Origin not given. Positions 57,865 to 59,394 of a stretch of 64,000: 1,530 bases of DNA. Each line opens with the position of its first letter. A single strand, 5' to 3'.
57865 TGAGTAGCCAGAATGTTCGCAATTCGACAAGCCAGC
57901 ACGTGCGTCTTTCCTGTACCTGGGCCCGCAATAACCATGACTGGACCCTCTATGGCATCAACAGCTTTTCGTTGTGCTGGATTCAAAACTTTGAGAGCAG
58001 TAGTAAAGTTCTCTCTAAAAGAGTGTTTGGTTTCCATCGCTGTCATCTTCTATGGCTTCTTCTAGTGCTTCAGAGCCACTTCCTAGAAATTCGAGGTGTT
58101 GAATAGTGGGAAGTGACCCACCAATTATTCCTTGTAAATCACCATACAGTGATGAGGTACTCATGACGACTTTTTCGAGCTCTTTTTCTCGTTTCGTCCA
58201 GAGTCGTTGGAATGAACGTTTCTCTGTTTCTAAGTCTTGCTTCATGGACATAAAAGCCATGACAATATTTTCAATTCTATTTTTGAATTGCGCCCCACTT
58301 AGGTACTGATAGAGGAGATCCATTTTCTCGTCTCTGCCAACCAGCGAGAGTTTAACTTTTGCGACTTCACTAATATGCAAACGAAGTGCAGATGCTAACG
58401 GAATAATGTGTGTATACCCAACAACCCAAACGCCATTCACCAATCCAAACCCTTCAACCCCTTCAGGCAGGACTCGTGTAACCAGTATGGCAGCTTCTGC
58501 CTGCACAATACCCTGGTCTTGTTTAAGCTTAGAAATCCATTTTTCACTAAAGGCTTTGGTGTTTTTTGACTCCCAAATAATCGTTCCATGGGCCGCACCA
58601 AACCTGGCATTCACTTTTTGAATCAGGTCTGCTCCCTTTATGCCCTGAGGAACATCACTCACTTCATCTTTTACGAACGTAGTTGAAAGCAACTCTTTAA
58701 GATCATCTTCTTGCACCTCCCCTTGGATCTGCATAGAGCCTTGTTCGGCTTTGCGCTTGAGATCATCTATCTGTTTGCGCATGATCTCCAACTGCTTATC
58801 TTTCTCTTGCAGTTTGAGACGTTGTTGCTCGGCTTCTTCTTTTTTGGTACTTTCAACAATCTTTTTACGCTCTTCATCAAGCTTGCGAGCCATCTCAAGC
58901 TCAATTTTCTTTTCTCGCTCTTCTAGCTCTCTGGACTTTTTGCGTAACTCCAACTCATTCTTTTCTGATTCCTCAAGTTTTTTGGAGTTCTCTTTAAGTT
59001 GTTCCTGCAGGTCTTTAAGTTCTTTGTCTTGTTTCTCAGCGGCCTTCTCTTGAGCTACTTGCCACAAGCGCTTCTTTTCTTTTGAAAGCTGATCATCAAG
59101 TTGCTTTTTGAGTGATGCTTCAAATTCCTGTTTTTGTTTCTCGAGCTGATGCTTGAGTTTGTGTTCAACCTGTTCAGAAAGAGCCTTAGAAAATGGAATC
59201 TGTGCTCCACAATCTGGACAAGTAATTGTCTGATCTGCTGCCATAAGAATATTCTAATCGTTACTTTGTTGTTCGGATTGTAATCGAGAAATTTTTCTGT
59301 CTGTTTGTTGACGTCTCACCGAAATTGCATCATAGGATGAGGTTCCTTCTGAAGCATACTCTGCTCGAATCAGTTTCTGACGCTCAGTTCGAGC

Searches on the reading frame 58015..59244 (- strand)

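Call 69: search_protein_families(library=pfam, proteins=[window:58015-59244:-], max_evalue=0.000001)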
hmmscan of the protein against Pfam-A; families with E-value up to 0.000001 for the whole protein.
window:58015-59244:- (409 aa): 1 family
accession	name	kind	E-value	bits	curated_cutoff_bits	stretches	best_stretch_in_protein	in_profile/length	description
PF09903.14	DUF2130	-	1.6e-60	205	26.7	1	142-375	2-241/255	Uncharacterized protein conserved in bacteria (DUF2130)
